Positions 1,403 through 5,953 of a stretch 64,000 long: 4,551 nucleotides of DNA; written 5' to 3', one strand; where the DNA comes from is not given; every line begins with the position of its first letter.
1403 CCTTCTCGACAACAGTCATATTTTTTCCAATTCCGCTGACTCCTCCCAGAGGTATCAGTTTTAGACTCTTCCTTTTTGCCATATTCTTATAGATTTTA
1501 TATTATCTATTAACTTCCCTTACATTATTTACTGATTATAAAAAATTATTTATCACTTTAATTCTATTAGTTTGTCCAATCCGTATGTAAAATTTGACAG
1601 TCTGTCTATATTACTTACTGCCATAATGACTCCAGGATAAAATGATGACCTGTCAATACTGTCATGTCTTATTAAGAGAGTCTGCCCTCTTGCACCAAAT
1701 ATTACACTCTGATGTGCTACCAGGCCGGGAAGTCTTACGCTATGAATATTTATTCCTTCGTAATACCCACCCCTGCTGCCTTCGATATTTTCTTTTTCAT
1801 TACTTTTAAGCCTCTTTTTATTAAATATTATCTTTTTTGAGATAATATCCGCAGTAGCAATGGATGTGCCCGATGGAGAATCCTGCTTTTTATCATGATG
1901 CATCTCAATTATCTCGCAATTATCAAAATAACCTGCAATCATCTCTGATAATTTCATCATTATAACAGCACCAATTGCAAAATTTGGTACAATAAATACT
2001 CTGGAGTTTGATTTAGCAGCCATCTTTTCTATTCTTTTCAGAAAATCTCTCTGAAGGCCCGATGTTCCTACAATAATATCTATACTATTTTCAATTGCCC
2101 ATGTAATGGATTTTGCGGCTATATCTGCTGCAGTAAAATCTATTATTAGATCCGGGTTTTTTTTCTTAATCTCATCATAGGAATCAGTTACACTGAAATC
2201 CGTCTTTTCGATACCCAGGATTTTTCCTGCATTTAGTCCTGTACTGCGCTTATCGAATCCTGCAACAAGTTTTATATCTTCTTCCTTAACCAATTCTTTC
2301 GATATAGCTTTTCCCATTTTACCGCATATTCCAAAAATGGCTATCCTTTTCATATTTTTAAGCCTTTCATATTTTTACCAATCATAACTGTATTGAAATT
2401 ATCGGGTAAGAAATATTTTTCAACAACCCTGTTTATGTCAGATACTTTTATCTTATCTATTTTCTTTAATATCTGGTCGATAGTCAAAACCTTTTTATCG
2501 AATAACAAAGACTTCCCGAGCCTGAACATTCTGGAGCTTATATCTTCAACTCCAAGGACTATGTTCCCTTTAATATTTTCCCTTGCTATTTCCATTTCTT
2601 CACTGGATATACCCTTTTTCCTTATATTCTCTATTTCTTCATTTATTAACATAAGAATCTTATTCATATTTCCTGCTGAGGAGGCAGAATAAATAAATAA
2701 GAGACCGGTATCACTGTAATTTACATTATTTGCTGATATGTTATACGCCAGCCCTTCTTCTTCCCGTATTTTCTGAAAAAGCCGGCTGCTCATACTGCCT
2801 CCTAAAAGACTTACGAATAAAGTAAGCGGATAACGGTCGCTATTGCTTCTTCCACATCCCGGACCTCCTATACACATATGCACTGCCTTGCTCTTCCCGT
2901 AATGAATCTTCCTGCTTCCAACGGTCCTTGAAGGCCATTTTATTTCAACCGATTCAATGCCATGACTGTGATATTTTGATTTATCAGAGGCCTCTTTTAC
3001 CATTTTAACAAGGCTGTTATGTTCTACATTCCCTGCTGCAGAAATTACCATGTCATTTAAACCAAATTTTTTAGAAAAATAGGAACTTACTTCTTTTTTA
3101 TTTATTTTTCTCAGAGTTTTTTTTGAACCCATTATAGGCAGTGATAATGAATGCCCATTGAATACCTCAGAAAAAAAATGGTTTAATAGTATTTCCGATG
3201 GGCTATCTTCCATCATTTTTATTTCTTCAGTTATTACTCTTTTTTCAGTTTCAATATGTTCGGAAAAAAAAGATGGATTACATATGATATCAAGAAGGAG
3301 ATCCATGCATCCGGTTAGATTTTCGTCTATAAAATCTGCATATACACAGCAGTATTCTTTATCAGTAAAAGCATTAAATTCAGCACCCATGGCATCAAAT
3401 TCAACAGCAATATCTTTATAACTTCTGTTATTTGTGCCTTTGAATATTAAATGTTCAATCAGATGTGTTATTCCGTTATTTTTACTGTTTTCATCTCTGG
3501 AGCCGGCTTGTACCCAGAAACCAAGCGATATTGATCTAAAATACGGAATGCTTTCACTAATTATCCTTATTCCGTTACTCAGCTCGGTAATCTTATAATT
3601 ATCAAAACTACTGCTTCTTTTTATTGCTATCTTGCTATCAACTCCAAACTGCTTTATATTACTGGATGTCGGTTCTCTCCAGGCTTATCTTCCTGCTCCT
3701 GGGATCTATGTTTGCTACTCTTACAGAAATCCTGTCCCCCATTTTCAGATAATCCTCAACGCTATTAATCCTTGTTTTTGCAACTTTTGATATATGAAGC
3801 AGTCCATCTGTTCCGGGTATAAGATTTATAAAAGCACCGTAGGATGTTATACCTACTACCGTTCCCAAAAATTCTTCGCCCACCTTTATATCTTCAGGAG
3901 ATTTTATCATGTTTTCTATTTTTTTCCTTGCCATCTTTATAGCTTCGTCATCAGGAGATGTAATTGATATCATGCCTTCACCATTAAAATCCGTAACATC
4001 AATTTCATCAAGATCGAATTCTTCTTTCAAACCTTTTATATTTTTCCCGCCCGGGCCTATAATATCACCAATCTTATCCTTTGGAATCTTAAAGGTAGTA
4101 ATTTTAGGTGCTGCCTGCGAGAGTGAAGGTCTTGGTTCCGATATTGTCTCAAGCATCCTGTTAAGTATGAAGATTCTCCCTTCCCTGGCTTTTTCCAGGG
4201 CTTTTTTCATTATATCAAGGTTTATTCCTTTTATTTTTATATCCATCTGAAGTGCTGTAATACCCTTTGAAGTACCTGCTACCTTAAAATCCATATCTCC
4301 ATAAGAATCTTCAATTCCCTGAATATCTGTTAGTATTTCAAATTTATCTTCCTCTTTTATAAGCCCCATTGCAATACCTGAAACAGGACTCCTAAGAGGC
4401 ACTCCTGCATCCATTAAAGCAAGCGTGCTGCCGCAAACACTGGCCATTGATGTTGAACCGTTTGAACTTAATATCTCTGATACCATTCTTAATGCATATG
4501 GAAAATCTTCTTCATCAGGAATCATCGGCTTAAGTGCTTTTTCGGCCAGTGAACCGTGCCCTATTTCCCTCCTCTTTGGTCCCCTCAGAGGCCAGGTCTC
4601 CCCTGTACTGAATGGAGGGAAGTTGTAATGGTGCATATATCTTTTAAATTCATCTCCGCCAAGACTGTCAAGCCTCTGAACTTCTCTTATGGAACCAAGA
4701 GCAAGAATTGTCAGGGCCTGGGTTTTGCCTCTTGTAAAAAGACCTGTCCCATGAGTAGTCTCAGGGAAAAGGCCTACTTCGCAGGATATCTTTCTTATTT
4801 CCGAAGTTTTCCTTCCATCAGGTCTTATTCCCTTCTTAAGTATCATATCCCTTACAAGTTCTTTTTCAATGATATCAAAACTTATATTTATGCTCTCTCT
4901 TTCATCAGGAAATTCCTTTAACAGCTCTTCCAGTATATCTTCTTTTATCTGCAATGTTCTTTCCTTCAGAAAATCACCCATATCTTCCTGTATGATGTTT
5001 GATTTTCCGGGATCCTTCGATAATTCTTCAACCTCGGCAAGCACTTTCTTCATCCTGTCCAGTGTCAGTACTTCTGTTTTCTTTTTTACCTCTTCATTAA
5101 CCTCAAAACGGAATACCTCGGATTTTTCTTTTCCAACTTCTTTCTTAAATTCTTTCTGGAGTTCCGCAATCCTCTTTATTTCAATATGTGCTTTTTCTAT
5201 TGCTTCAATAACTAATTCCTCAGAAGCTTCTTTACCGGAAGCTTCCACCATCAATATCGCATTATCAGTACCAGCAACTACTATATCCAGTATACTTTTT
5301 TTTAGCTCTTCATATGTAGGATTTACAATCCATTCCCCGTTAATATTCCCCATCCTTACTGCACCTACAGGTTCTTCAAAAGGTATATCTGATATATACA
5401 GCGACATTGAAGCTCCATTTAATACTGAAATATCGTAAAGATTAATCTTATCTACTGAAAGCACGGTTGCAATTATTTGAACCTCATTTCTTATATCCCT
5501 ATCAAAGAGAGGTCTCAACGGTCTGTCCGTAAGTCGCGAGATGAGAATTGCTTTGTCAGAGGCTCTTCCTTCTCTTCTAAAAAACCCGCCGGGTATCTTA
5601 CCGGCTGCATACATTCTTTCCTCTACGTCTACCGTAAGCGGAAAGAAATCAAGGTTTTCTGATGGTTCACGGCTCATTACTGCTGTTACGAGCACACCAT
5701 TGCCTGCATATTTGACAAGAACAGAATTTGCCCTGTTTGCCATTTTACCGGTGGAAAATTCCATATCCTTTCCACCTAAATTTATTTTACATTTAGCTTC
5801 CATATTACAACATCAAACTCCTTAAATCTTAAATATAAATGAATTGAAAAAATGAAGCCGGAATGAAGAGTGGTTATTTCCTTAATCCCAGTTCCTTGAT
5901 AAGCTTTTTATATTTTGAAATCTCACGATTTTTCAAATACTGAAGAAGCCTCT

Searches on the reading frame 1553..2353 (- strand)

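Call 21: search_protein_families(library=pfam, proteins=[window:1553-2353:-], max_evalue=0.001)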
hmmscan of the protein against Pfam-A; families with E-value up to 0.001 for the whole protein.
window:1553-2353:- (266 aa): 3 families
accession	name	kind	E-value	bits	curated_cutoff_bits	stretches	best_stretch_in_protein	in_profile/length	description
PF05173.19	DapB_C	-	3.4e-30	105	27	1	128-262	1-120/121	Dihydrodipicolinate reductase, C-terminus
PF01113.26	DapB_N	-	9.5e-26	90.8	25.6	1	3-125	2-124/124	Dihydrodipicolinate reductase, N-terminus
PF03447.22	NAD_binding_3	-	0.0005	21.2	24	1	10-120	2-114/116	Homoserine dehydrogenase, NAD binding domain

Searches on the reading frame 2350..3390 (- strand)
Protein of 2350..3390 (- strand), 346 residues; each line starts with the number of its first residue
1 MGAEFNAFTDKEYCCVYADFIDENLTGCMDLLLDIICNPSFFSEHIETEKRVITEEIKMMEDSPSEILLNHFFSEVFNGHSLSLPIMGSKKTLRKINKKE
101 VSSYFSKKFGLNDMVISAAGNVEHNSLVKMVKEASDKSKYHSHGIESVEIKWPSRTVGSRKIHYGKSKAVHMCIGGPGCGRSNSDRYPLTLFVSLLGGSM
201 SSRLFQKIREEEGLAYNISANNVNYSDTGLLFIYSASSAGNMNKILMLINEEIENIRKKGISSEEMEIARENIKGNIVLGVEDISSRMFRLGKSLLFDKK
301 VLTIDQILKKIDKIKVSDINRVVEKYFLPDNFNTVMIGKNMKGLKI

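Call 55: search_protein_families(library=pfam, proteins=[window:2350-3390:-], max_evalue=0.00001)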
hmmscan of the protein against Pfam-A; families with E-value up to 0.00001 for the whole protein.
window:2350-3390:- (346 aa): 2 families
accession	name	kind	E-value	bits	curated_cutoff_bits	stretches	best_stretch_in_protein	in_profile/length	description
PF05193.26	Peptidase_M16_C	-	8.9e-35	120.6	23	1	95-272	1-180/181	Peptidase M16 inactive domain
PF00675.25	Peptidase_M16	-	9.2e-15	55.3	22.3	1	1-88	60-147/149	Insulinase (Peptidase family M16)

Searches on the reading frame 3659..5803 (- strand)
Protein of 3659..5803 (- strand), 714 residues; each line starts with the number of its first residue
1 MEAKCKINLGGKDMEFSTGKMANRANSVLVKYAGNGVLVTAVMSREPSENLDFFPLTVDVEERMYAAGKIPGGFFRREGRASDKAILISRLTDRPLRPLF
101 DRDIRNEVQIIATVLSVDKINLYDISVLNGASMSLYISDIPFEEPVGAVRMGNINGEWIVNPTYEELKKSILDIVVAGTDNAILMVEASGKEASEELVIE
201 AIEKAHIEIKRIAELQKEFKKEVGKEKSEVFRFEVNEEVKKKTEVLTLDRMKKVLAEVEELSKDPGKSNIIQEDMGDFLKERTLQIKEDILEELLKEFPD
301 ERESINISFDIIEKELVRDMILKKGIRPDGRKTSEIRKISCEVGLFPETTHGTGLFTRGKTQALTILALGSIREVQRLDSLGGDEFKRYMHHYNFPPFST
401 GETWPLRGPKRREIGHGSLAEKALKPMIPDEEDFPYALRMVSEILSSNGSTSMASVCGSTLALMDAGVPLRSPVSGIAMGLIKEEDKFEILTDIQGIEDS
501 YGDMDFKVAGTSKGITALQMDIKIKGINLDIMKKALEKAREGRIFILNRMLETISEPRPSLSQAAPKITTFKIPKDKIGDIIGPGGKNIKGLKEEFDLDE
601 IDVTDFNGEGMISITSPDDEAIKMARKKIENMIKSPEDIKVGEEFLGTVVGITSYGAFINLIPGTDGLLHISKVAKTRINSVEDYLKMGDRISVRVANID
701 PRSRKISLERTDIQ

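Call 55: search_protein_families(library=pfam, proteins=[window:3659-5803:-], max_evalue=0.00001)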
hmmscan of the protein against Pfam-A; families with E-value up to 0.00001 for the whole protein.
window:3659-5803:- (714 aa): 5 families
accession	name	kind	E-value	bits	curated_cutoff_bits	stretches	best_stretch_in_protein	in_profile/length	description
PF01138.27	RNase_PH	-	5.4e-46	156.7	25.5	2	335-469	1-130/130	3' exoribonuclease family, domain 1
PF03725.20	RNase_PH_C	-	7.6e-25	87.1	20.8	2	145-206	2-65/67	3' exoribonuclease family, domain 2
PF00575.29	S1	-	9.2e-14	52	22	1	640-710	3-73/74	S1 RNA binding domain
PF00013.35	KH_1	-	6.5e-11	42.3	21.5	1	569-630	2-65/66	KH domain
PF03726.19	PNPase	-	1.2e-06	29.3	24.6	1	282-332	29-81/81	Polyribonucleotide nucleotidyltransferase, RNA binding domain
